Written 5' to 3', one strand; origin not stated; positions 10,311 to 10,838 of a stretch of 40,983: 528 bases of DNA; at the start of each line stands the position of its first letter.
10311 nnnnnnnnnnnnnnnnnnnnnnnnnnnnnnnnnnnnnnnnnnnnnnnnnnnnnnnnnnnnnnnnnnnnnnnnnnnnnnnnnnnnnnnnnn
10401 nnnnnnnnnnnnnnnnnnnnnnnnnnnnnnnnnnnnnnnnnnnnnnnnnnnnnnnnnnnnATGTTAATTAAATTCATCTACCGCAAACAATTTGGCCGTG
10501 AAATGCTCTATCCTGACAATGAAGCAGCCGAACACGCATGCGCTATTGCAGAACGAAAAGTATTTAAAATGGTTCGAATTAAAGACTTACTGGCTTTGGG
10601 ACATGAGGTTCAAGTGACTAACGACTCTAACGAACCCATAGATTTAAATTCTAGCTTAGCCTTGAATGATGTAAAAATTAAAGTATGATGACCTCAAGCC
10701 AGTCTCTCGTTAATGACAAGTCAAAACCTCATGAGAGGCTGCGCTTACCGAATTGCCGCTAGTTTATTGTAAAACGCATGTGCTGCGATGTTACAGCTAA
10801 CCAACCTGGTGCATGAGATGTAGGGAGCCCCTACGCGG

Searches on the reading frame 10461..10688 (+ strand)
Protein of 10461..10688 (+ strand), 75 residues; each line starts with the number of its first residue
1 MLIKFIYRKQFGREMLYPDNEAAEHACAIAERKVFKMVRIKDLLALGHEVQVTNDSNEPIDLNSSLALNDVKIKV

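Call 20: find_encoding_contigs(protein=window:10461-10688:+, flank=5000, max_places=10)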
Protein window:10461-10688:+ (75 aa): 8 contigs read that carry it; 3 places shown.
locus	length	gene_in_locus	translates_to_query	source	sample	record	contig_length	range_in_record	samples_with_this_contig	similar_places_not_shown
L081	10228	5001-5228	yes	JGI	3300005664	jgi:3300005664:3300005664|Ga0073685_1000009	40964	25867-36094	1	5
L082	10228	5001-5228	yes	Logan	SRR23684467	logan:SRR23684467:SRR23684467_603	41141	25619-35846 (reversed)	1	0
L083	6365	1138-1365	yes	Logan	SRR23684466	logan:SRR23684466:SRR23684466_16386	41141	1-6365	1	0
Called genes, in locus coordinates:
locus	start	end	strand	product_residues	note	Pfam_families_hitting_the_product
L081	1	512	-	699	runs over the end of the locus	PF16510:P22_portal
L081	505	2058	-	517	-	PF03237:Terminase_6N (faint)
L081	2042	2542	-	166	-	PF20901:Sf6_terminase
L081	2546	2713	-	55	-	PF27659:CHP02642 (weak)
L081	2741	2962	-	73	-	-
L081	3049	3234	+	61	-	-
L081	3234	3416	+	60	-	-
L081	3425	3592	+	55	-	-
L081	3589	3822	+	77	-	-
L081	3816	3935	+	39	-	-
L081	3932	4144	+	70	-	-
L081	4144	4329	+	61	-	-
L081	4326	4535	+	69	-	-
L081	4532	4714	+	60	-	-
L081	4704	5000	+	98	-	-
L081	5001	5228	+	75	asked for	-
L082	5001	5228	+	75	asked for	-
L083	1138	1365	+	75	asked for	-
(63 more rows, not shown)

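Call 103: search_protein_families(library=pfam, proteins=[window:10461-10688:+], max_evalue=0.1)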
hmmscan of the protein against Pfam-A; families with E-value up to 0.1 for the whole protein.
window:10461-10688:+ (75 aa): 0 families

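Call 105: search_protein_families(library=phrogs, proteins=[window:10461-10688:+], max_evalue=0.001)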
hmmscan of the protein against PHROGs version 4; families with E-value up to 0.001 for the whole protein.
window:10461-10688:+ (75 aa): 0 families

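Call 111: find_homologous_proteins(query=window:10461-10688:+, max_evalue=0.001)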
Query window:10461-10688:+ (75 aa): 6 proteins with E <= 0.001 among 6 candidates.
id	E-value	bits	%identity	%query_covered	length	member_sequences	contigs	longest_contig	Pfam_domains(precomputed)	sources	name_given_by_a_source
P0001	3.3e-41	155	100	100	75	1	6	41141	-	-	-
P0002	1.3e-19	87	76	77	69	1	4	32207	-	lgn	-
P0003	1.7e-19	87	75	75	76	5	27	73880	-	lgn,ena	-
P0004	3.5e-19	86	77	69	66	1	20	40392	-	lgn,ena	-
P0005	3.6e-18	83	77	69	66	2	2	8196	-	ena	-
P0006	5.9e-16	76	65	73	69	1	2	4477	-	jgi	jgi:hypothetical protein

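Call 112: find_encoding_contigs(protein=P0003, flank=1500, max_places=10)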
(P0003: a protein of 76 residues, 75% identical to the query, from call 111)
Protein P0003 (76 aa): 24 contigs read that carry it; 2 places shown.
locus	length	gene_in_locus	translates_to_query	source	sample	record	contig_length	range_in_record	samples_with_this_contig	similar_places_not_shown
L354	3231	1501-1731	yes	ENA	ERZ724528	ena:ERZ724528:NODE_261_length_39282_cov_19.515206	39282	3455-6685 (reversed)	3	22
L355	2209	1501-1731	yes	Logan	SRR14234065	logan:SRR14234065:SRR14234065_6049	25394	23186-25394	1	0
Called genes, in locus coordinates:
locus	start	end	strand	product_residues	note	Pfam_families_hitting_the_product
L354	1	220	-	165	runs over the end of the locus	PF20901:Sf6_terminase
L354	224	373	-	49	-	-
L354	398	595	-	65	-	-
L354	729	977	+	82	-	-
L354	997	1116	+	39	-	-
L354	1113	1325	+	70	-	-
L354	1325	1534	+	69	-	-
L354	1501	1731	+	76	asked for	-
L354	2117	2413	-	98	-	-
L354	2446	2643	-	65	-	-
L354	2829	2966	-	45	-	-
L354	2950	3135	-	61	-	-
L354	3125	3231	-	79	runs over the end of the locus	-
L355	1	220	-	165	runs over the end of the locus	PF20901:Sf6_terminase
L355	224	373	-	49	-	-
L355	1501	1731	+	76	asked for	-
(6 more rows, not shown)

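Call 113: find_encoding_contigs(protein=P0004, flank=1500, max_places=10)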
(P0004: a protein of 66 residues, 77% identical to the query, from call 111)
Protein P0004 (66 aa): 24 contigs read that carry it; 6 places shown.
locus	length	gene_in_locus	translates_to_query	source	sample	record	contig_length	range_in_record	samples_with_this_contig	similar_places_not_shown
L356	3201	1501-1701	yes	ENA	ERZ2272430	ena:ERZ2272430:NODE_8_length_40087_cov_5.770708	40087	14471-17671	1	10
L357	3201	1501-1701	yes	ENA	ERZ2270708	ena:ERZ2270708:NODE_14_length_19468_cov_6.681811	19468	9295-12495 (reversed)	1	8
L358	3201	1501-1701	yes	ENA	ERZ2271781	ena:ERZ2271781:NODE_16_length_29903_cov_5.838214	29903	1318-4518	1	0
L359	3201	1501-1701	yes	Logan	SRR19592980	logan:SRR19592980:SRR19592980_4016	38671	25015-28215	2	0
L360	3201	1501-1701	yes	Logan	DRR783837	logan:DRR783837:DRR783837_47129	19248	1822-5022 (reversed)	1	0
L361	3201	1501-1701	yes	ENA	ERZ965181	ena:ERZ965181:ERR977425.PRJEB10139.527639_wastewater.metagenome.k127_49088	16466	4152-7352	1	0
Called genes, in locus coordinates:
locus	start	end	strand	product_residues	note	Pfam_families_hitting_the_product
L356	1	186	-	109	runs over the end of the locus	-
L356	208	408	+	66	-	-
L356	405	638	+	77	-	-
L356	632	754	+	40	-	-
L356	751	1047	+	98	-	-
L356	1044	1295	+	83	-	-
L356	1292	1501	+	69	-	-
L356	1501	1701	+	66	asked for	-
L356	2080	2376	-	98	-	-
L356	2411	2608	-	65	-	-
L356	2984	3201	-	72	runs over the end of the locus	-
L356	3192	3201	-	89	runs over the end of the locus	-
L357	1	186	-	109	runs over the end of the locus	-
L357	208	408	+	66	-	-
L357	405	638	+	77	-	-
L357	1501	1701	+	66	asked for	-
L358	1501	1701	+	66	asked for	-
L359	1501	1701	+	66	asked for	-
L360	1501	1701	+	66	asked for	-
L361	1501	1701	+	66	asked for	-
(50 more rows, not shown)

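Call 114: find_encoding_contigs(protein=P0002, flank=1500, max_places=6)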
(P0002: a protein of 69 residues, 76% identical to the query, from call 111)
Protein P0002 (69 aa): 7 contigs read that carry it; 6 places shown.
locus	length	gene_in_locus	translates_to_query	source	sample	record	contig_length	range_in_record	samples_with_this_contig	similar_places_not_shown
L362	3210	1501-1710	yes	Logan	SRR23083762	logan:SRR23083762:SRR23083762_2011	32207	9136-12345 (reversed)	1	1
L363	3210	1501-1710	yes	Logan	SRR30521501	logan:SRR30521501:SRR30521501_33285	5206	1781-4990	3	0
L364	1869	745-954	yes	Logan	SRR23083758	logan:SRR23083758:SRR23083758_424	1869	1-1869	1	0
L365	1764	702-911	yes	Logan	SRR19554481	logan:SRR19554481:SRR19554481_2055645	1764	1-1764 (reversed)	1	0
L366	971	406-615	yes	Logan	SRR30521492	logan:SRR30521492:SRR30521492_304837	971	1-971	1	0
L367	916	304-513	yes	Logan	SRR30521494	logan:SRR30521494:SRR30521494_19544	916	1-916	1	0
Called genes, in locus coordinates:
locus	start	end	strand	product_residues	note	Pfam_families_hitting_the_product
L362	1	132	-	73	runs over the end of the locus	-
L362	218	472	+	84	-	-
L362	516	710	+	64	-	-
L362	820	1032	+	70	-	-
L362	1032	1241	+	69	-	-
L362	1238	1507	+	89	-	-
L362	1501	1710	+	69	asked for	-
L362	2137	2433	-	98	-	-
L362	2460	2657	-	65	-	-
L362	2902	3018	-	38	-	-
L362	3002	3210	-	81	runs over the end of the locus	-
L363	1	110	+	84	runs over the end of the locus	-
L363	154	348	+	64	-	-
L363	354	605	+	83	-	-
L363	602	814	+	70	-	-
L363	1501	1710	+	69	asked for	-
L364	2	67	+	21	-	?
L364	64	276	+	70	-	-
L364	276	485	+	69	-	-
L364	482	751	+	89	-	-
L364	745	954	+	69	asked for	-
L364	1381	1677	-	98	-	-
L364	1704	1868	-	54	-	?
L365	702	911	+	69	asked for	-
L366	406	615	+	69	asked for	-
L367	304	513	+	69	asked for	-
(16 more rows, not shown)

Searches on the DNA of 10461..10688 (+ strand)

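Call 119: search_with_rna_model(model_id=R2, sources=[L354, L355, L362, L363, L364, L365, L366, L367, L356, L359], max_evalue=1)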
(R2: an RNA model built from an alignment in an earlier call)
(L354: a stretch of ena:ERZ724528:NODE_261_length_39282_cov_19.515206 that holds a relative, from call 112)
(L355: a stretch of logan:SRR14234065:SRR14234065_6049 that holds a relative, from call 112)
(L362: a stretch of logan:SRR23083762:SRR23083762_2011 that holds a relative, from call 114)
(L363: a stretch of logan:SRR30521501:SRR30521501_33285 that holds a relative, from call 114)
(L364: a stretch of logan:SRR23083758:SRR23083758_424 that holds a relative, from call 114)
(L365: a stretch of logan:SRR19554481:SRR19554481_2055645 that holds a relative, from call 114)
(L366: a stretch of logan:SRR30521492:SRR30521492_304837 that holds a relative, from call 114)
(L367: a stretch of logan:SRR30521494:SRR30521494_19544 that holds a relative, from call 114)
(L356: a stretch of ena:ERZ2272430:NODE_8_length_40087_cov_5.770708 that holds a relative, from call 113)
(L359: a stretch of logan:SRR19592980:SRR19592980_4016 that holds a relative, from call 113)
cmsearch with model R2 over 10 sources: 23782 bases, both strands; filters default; matches with E-value up to 1: 2.
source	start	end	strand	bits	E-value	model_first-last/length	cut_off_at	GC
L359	1875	1991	+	24.7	4e-05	1-66/66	no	0.5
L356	1875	1991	+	19.1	0.0017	1-66/66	no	0.47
